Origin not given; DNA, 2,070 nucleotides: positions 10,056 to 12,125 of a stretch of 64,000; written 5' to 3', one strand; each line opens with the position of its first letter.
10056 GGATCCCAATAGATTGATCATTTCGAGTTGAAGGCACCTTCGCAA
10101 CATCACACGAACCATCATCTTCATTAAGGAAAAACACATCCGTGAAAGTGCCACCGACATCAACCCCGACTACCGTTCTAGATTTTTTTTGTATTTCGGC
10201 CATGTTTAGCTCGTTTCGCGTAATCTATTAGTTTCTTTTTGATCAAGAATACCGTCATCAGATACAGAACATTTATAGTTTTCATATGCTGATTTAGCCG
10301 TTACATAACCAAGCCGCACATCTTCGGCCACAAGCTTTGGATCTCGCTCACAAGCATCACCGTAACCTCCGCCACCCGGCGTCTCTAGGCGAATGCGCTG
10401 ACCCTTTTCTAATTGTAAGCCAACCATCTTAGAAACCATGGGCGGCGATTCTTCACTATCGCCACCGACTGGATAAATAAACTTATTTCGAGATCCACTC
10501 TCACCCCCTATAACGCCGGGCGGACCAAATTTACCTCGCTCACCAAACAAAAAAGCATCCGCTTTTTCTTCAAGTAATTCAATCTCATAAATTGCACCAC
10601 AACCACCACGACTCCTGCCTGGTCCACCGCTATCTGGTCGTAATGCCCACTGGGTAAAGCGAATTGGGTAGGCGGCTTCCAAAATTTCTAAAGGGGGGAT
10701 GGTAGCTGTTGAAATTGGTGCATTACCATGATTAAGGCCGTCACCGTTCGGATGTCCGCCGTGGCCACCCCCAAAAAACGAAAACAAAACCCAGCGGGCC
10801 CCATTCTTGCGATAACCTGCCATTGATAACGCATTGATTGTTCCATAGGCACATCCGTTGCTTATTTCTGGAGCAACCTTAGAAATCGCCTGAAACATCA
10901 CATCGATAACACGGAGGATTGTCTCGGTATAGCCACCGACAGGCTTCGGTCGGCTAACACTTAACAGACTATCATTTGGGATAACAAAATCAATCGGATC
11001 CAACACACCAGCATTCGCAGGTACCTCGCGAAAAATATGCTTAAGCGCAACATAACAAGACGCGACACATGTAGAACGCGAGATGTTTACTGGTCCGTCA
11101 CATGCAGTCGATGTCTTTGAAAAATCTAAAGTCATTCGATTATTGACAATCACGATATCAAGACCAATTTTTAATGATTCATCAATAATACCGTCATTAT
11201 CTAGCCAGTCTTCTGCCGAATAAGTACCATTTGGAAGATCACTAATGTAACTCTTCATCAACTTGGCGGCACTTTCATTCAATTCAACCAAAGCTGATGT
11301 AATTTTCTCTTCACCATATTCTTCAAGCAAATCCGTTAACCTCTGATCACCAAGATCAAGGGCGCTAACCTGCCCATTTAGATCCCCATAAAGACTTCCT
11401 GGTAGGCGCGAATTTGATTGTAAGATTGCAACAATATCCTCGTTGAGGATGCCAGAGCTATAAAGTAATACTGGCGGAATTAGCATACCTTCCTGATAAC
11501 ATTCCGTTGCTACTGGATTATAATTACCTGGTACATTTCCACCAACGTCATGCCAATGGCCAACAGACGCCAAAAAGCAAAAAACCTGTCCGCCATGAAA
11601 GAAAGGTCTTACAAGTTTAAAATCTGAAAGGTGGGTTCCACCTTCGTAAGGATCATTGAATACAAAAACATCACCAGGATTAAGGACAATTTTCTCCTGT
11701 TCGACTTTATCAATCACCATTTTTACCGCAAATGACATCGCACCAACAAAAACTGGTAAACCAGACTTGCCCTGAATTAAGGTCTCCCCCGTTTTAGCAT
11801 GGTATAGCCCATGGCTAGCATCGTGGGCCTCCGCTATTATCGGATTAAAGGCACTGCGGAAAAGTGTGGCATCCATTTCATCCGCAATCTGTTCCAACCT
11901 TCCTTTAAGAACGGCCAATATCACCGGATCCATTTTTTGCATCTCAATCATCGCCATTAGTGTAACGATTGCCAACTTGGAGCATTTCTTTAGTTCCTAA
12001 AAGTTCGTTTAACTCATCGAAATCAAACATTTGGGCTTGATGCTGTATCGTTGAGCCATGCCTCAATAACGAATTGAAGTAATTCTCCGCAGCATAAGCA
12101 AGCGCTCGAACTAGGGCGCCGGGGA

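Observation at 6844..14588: Seven coupled genes join a LeuCD-type hydratase, an ICL/PEP-mutase-family lyase, ATP-dependent HyuAB and two isochorismatase-family hydrolases: candidate undescribed cyclic amide/imide catabolic pathway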

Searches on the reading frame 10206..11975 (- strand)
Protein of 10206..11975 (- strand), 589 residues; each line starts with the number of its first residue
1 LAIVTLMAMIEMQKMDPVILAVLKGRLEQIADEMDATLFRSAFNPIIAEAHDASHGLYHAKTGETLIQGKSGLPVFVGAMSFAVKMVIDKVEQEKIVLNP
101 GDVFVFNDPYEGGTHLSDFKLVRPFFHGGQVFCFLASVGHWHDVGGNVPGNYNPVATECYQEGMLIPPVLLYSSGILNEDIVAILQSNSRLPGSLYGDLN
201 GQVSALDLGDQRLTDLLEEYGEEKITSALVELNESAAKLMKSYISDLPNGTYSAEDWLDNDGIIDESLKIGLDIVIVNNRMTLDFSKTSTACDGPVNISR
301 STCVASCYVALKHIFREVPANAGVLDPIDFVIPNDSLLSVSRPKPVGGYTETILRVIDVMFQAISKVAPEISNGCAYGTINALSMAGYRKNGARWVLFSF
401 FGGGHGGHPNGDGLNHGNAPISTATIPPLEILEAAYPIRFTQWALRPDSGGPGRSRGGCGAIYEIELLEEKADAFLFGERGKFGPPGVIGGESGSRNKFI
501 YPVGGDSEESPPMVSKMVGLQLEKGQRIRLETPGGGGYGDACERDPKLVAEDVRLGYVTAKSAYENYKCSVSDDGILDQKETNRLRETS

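Call 4: search_protein_families(library=pfam, proteins=[window:10206-11975:-])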
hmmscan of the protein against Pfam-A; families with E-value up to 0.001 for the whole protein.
window:10206-11975:- (589 aa): 1 family
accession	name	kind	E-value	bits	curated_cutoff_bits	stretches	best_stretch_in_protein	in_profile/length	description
PF02538.19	Hydantoinase_B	-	3.5e-160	534.3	26.8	1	16-540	1-518/519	Hydantoinase B/oxoprolinase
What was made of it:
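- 10206..11957 (-): HyuB-type subunit (583 aa), the metal-dependent hydrolysis subunit of an ATP-dependent cyclic amidohydrolase. PF02538, 534 bits (call 4).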

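Call 5: search_protein_families(library=ncbifam, proteins=[window:10206-11975:-])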
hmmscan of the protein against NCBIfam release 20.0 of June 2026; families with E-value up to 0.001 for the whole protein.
window:10206-11975:- (589 aa): 2 families
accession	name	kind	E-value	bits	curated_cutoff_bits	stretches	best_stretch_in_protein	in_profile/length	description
NF050157.1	CapLactmsBetCapB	equivalog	5.9e-85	285.7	1000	1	15-585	1-574/577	caprolactamase subunit beta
NF042976.1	AcphenoCarb_ApcD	equivalog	1.6e-33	115.9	1500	2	19-462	33-484/685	acetophenone carboxylase subunit delta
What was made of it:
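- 10206..11957 (-): Caprolactamase beta scores 286 bits against a cut-off of 1000 (call 5).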

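Call 75: search_solved_structures(query=window:10206-11957:-, max_evalue=1e-10, show_alignments=1)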
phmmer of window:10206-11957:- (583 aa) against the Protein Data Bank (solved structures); distinct sequences matched with E-value up to 1e-10: 5.
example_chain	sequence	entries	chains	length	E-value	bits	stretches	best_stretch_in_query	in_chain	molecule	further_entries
7hk5_A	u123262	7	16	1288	4.8e-72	246.4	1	9-562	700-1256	N-methylhydantoinase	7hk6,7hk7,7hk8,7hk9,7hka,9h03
6yra_B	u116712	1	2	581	6.1e-67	229.6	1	7-578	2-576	Hydantoinase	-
5l9w_A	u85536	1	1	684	5.2e-30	107.6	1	61-455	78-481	Acetophenone carboxylase delta subunit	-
5m45_A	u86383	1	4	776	9.8e-17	63.8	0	3-152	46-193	Acetone carboxylase alpha subunit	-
5svb_A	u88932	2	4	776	1.3e-16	63.4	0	3-152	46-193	Acetone carboxylase alpha subunit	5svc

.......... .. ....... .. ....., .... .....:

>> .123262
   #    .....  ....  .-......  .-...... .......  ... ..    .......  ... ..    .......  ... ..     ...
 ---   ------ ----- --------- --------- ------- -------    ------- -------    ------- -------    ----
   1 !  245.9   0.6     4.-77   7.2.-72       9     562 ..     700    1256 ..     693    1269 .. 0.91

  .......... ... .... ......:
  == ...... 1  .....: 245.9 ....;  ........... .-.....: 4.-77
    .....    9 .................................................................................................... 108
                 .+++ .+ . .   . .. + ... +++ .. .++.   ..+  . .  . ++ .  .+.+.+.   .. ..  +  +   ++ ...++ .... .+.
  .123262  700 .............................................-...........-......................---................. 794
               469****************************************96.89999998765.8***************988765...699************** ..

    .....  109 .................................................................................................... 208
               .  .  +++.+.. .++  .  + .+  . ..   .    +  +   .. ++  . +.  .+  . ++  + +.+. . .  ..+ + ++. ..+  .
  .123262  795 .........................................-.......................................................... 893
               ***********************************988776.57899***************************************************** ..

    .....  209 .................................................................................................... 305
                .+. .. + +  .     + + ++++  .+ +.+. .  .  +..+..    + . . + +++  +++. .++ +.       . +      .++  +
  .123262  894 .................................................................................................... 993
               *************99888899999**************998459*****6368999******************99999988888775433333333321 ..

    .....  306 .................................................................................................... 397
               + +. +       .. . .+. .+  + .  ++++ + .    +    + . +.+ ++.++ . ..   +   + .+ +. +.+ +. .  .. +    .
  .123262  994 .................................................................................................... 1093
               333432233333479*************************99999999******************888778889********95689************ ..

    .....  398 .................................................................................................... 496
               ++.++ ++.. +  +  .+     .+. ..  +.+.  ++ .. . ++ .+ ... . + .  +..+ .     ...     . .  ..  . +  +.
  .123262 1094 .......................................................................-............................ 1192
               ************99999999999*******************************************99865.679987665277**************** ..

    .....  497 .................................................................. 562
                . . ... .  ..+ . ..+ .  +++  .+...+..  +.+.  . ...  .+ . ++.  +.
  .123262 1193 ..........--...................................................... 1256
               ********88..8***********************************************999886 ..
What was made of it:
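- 10206..11957 (-): Best solved relatives are N-methylhydantoinase 7HK5 (5e-72) and caprolactamase 6YRA_B (6e-67), far ahead of acetophenone carboxylase (5e-30) and acetone carboxylase (1e-16) (call 75).
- On Hydantoinase/oxoprolinase (HyuA/HyuB) ATP-dependent cyclic amidohydrolases: The metal residues were not mapped on a CapB alignment, and in the 7HK5 alignment GHWHD pairs with GQLID, which has no His (call 75).
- On Acetone/acetophenone carboxylases: HyuB is 583 aa. E-values are 5e-30 and 1e-16, against 5e-72 and 6e-67 for the hydrolases (call 75).
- Closest known: Creatinine / N-methylhydantoin pathway. Same: The best solved relative of HyuB is an N-methylhydantoinase (call 75).
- HyuB is 583 aa, against 684-776 aa for the carboxylase subunits, and it matches them only weakly (5e-30 and 1e-16, against 5e-72 and 6e-67 for the hydrolases) (call 75).
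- Tried and rejected: The allowed PDB searches were used up, and only the N-methylhydantoinase alignment was printed (call 75).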
